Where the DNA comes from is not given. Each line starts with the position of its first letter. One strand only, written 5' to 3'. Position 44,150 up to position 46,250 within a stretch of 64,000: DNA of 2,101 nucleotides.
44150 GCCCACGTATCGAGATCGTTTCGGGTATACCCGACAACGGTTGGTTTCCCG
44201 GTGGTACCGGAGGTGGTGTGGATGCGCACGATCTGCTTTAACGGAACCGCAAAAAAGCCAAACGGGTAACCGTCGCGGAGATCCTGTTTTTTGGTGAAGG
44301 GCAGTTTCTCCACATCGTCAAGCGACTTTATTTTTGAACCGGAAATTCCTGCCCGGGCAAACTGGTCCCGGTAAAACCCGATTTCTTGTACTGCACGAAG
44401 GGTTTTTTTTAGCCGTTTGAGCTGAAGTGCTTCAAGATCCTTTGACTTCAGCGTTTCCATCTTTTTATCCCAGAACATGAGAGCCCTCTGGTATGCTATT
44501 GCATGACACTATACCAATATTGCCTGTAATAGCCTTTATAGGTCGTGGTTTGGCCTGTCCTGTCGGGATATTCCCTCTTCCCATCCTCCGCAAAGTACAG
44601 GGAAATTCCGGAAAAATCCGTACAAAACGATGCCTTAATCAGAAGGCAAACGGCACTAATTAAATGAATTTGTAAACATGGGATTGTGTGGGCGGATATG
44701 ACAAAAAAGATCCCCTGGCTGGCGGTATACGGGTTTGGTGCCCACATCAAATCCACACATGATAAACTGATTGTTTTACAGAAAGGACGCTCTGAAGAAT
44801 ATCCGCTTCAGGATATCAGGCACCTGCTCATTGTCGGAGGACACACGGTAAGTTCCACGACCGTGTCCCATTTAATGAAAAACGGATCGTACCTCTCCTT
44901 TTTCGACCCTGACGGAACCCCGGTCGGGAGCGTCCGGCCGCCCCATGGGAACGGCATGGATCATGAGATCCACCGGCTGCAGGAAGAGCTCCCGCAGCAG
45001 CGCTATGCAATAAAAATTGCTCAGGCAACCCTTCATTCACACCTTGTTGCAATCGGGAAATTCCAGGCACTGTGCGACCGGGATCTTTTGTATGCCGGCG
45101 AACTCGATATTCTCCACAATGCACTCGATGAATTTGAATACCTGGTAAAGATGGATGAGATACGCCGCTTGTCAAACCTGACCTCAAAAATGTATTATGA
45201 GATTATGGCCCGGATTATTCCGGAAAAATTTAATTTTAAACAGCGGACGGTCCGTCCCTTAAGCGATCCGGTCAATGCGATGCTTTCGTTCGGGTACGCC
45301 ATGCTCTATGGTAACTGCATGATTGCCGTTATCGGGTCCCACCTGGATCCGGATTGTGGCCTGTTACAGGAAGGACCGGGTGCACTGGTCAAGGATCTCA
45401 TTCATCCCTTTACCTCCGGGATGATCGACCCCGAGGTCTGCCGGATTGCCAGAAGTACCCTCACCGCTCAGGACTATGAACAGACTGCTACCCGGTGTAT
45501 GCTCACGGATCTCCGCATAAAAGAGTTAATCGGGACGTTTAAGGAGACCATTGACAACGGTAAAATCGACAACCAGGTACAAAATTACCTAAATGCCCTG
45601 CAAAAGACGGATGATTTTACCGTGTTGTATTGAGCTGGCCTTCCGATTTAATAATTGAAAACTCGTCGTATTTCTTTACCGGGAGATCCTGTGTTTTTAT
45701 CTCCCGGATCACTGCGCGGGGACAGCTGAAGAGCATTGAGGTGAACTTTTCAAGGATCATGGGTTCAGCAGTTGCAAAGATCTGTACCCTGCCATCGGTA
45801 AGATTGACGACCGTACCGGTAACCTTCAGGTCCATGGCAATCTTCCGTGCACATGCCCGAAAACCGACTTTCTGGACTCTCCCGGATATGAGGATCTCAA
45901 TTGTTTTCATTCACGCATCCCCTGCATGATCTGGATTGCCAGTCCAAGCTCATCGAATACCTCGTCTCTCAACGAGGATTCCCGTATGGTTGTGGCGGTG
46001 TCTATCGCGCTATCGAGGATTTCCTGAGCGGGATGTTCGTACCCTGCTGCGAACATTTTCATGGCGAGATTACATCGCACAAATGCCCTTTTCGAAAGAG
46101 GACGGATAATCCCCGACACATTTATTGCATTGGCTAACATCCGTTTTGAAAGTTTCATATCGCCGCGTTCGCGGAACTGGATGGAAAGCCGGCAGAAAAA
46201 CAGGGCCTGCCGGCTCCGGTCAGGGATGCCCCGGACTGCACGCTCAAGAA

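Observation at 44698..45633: Intact but predicted nuclease-dead solo Cas1: an exapted Cas1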

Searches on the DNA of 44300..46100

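Call 74: search_rna_families(source=window, start=44300, end=46100, threshold=evalue, max_evalue=1)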
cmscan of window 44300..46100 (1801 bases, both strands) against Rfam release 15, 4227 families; matches with E-value up to 1: 1.
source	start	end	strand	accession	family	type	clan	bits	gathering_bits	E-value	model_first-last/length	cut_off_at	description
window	45671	45710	-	RF01764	azaaromatic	Cis-reg; riboswitch;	-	21.6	45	0.94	1-101/101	no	azaaromatic riboswitch aptamer (yjdF RNA)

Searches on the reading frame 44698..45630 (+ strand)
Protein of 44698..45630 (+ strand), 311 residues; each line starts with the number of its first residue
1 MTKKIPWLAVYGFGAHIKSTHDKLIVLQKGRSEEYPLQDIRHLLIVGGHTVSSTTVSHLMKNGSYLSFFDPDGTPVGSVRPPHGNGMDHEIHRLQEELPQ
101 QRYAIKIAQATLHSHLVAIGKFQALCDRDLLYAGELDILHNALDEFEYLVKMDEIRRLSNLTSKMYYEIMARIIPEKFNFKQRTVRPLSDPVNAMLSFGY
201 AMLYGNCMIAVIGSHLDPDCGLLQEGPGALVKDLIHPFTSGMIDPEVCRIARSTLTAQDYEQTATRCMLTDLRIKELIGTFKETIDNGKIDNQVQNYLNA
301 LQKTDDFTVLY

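Call 4: search_protein_families(library=pfam, proteins=[window:44698-45630:+], max_evalue=0.1)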
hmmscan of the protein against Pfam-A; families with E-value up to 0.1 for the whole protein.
window:44698-45630:+ (311 aa): 1 family
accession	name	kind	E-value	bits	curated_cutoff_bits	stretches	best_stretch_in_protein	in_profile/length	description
PF01867.21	Cas_Cas1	-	1.5e-50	172.4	22.3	1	9-282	2-282/283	CRISPR associated protein Cas1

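Call 5: search_protein_families(library=ncbifam, proteins=[window:44698-45630:+], max_evalue=0.1)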
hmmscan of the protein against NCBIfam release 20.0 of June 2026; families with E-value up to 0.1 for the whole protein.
window:44698-45630:+ (311 aa): 9 families
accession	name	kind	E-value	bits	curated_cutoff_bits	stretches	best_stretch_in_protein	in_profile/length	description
TIGR00287.1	cas1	equivalog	8.7e-39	133.5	71.7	1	9-295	3-299/327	CRISPR-associated endonuclease Cas1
TIGR04093.1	cas1_CYANO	exception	2.3e-30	105.7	385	1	27-286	27-292/334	type I-D CRISPR-associated endonuclease Cas1d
NF049935.1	cas4g_cas1g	exception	3.5e-28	98.4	560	1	8-286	217-504/546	CRISPR-associated endonuclease Cas4g/Cas1g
TIGR03641.1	cas1_HMARI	exception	8e-23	81.2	304.1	1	17-287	11-283/324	type I-B CRISPR-associated endonuclease Cas1b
TIGR03640.1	cas1_DVULG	exception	9.2e-22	77.7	385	1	15-283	13-296/340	type I-C CRISPR-associated endonuclease Cas1c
TIGR03983.1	cas1_MYXAN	equivalog_domain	4.8e-15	55.4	358.05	1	8-296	14-314/347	type I-MYXAN CRISPR-associated endonuclease Cas1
TIGR03639.1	cas1_NMENI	exception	4.9e-11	42.5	120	1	16-258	11-240/278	type II CRISPR-associated endonuclease Cas1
TIGR04329.1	cas1_PREFRAN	exception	5.5e-07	29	300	1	17-304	18-306/317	type V CRISPR-associated endonuclease Cas1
TIGR03638.1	cas1_ECOLI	exception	1.9e-05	24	215.6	1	173-281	154-260/269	type I-E CRISPR-associated endonuclease Cas1e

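Call 6: search_solved_structures(query=window:44698-45630:+, max_evalue=1, show_alignments=4)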
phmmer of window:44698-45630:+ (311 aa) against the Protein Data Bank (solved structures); distinct sequences matched with E-value up to 1: 13.
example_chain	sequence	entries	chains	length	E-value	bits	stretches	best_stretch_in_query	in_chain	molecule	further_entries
4n06_A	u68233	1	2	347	6.8e-19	71.6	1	8-287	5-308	CRISPR-associated endonuclease Cas1 1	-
7cr6_A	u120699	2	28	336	3.8e-15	59.3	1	32-296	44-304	CRISPR-associated endonuclease Cas1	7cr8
7mi4_A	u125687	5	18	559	3.3e-10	43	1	178-286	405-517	CRISPR-associated exonuclease Cas4/endonuclease Cas1 fusion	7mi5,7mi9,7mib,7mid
4xtk_A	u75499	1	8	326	1.6e-08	37.5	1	28-290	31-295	CRISPR-associated endonuclease Cas1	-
4wj0_A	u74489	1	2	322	1.6e-07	34.3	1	28-285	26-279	CRISPR-associated endonuclease Cas1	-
6opm_A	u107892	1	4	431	5e-07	32.6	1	50-289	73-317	CRISPR-associated endonuclease Cas1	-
7kft_D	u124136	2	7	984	1.4e-06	31.1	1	16-207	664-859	Cas6-RT-Cas1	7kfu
7ei1_A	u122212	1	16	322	1.9e-06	30.7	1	37-283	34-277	CRISPR-associated endonuclease Cas1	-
2yzs_A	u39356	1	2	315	3.1e-06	30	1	19-285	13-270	Putative uncharacterized protein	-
8d3l_A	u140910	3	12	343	4.1e-05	26.3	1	170-275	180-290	CRISPR-associated endonuclease Cas1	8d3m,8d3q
8d3p_A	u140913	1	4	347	4.2e-05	26.3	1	170-275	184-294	CRISPR-associated endonuclease Cas1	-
6kdv_B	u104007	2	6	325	0.58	12.7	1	188-251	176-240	CRISPR-associated endonuclease Cas1 2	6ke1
8vm1_A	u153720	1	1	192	0.78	12.2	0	135-213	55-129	Mesothelin, cleaved form,Mucin-16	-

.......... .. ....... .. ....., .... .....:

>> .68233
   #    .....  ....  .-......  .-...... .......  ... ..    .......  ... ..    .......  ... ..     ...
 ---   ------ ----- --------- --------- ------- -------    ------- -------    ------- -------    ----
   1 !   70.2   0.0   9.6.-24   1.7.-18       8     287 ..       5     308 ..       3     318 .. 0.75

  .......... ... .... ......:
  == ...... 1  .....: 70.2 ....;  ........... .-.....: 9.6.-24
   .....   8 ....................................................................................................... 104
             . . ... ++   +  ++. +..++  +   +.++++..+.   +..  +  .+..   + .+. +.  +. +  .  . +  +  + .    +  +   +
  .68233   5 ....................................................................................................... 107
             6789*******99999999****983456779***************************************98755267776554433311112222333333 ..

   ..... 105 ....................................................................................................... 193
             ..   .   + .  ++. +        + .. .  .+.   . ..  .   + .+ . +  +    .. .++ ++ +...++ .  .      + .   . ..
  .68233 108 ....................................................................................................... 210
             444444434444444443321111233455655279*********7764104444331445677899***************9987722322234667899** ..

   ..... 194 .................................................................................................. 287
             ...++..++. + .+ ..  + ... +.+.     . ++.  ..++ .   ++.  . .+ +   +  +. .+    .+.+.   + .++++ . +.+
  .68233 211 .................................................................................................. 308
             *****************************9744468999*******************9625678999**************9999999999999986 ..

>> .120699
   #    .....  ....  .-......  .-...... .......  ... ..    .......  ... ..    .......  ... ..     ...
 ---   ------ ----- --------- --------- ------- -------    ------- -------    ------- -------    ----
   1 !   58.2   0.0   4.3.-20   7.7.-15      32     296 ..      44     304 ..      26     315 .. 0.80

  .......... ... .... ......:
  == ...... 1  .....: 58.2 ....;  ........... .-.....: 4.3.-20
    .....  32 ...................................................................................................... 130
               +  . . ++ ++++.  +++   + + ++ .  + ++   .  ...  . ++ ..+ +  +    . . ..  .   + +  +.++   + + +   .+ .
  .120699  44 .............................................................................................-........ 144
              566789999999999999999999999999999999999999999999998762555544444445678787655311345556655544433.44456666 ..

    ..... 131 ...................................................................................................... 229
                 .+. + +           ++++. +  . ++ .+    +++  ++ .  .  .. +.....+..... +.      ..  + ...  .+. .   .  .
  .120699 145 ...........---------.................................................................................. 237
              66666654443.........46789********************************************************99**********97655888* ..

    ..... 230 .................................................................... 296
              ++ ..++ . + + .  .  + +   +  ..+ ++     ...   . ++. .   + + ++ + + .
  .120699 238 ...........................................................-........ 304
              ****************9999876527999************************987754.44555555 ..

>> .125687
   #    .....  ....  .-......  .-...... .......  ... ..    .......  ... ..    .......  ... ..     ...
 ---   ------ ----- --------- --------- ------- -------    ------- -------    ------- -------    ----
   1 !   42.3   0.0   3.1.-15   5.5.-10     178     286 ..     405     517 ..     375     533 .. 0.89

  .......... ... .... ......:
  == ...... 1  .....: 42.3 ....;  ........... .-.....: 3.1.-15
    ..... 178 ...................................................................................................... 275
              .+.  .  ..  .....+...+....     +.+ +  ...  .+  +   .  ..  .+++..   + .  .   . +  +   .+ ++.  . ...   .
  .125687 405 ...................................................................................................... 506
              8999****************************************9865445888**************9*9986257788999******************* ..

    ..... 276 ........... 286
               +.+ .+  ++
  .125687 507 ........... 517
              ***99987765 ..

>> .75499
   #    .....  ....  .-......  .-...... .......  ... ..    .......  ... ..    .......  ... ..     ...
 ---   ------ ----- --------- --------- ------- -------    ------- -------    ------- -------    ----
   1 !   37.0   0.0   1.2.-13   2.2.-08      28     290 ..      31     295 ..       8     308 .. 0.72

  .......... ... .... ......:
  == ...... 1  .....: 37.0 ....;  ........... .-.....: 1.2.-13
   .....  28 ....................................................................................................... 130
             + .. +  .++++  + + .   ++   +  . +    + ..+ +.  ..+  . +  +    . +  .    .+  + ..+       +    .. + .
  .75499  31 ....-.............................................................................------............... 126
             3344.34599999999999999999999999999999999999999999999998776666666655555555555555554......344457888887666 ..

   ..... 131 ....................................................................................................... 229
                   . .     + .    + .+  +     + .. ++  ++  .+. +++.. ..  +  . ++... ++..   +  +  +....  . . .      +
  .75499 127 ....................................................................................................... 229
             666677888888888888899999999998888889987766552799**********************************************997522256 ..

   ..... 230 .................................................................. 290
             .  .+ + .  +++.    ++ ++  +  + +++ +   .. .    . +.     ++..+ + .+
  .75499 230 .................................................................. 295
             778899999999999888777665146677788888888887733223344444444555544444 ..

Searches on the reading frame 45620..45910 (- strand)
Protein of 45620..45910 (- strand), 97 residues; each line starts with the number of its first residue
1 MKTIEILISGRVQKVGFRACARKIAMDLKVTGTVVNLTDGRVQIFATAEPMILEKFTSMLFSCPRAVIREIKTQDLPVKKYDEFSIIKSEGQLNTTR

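Call 4: search_protein_families(library=pfam, proteins=[window:45620-45910:-], max_evalue=0.1)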
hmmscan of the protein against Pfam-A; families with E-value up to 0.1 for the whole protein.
window:45620-45910:- (97 aa): 1 family
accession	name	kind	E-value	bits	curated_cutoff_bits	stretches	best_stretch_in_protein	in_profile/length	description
PF00708.24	Acylphosphatase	-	4.6e-17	62.5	22.5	1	5-86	2-85/85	Acylphosphatase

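Call 80: search_protein_families(library=padloc, proteins=[window:45620-45910:-], max_evalue=0.01)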
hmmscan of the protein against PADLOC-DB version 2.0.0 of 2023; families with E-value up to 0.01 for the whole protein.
window:45620-45910:- (97 aa): 0 families
